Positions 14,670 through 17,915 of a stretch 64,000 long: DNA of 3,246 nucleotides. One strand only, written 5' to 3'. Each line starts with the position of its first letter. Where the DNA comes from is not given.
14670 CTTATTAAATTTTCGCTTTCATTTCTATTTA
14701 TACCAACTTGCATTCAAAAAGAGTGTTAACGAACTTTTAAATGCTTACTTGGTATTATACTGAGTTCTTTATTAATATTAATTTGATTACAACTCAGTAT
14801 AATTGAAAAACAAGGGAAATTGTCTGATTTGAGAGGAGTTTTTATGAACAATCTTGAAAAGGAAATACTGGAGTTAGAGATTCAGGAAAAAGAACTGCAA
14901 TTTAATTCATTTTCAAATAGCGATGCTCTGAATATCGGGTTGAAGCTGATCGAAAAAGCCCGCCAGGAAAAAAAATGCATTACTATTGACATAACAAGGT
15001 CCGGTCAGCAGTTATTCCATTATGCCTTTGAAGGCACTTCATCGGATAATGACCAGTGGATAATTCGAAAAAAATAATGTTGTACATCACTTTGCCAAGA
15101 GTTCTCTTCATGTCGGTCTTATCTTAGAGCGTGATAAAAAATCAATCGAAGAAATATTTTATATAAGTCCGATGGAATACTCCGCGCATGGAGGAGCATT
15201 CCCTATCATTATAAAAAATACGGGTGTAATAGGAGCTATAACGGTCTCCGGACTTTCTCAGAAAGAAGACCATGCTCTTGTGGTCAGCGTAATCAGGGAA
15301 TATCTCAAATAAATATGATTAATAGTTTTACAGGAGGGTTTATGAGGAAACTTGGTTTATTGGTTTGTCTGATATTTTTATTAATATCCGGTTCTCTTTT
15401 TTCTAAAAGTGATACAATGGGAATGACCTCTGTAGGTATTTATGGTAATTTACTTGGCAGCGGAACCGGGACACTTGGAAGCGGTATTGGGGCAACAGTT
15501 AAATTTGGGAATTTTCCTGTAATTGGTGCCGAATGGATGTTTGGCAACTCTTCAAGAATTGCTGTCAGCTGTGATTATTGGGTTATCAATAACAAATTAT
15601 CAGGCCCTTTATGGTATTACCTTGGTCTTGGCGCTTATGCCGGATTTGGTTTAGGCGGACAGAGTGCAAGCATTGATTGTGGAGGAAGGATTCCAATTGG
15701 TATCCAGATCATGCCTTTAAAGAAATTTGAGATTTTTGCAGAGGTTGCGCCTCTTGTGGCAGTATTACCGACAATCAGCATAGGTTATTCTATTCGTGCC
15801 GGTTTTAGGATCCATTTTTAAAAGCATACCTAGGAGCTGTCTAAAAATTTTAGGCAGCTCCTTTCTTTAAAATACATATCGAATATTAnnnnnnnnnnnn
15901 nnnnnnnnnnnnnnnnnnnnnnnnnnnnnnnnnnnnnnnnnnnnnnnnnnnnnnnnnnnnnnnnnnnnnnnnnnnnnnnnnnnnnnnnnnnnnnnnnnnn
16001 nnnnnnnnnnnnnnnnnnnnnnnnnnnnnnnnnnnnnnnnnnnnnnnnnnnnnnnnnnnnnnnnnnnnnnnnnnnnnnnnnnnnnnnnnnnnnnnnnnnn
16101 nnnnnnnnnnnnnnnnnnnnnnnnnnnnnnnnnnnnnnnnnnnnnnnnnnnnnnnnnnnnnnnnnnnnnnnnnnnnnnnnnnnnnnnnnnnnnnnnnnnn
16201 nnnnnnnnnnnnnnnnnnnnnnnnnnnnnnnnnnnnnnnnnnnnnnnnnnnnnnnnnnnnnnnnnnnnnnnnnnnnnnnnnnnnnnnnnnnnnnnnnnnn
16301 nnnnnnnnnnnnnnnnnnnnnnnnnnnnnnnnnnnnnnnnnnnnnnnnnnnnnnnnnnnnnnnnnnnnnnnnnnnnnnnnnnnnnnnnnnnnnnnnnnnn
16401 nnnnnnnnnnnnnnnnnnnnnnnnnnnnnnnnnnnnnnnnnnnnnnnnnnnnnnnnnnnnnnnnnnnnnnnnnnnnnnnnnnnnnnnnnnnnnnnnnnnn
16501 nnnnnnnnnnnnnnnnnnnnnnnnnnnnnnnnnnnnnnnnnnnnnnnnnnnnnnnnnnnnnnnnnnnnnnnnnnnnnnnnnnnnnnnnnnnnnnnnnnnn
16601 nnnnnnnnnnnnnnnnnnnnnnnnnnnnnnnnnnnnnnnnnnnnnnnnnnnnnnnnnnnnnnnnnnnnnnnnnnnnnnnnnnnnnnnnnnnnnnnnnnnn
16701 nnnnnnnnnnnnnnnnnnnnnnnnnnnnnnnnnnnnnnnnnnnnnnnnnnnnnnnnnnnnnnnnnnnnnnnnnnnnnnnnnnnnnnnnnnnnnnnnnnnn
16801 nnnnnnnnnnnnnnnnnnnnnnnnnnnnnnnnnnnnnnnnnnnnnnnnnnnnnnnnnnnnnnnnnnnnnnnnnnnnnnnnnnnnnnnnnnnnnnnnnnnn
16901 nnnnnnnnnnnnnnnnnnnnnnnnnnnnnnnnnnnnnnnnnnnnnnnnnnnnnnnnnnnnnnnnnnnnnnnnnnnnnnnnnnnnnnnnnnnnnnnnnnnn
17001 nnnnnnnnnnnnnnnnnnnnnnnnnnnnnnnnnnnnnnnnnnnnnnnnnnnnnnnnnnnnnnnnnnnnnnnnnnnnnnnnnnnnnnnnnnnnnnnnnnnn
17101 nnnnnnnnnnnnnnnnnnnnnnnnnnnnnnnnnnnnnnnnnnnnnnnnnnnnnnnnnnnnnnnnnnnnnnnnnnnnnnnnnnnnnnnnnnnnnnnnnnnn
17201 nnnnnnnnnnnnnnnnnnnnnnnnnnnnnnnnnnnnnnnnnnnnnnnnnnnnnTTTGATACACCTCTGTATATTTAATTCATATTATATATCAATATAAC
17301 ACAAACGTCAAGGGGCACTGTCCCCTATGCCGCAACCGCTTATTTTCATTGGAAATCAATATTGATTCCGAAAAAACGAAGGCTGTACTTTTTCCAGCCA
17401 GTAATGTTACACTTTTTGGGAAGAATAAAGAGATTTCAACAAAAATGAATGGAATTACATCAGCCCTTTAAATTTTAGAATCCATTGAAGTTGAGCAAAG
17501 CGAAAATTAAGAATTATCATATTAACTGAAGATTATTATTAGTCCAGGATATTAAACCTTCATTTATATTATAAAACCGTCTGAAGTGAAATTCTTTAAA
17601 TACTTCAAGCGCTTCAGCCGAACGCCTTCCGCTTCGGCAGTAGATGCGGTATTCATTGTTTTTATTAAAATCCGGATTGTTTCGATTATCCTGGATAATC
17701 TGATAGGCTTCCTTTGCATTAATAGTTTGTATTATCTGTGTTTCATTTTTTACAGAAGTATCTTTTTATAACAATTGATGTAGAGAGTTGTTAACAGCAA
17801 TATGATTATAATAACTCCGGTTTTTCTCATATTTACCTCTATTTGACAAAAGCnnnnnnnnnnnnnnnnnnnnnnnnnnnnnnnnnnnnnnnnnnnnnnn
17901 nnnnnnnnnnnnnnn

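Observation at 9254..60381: Eight candidate frame disruptions in 64 kb, five at A/T homopolymers: assembly error or reductive decay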

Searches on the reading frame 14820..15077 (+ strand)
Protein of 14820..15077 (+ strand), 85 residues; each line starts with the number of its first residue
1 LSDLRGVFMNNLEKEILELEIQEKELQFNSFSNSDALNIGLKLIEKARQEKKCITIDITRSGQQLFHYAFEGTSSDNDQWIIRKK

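Call 6: search_protein_families(library=pfam, proteins=[window:14820-15077:+], max_evalue=0.01)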
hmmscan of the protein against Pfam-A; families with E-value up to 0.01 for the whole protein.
window:14820-15077:+ (85 aa): 1 family
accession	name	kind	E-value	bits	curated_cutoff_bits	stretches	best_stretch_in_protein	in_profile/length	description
PF03928.20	HbpS-like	-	1.1e-09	38.8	25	1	31-84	1-55/128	Haem degrading protein HbpS-like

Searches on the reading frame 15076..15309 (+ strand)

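Call 76: search_protein_families(library=pfam, proteins=[window:15076-15309:+], max_evalue=0.1)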
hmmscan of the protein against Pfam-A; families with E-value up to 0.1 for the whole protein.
window:15076-15309:+ (78 aa): 1 family
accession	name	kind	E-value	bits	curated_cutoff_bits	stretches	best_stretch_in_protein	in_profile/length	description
PF03928.20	HbpS-like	-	3.4e-12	46.9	25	1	2-73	58-127/128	Haem degrading protein HbpS-like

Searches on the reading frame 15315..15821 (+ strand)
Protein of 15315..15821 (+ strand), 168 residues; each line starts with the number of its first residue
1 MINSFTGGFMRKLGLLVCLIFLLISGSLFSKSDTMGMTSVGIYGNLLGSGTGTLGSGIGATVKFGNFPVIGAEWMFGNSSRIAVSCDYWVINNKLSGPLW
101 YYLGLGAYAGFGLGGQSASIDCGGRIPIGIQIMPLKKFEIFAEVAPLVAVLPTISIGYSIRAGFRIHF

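Call 6: search_protein_families(library=pfam, proteins=[window:15315-15821:+], max_evalue=0.01)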
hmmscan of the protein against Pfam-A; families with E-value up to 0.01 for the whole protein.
window:15315-15821:+ (168 aa): 0 families

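Call 38: find_encoding_contigs(protein=window:15315-15821:+, flank=10000, max_places=10)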
Protein window:15315-15821:+ (168 aa): no gene with exactly this product is on record in the collection.

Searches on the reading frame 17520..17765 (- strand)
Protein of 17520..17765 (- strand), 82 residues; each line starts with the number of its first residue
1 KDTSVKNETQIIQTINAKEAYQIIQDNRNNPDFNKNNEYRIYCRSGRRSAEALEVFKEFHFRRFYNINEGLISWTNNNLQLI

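Call 76: search_protein_families(library=pfam, proteins=[window:17520-17765:-], max_evalue=0.1)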
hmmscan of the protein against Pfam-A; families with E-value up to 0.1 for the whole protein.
window:17520-17765:- (82 aa): 1 family
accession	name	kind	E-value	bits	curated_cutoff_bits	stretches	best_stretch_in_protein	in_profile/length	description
PF00581.25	Rhodanese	-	8.3e-05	23.4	22.2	1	23-76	51-101/102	Rhodanese-like domain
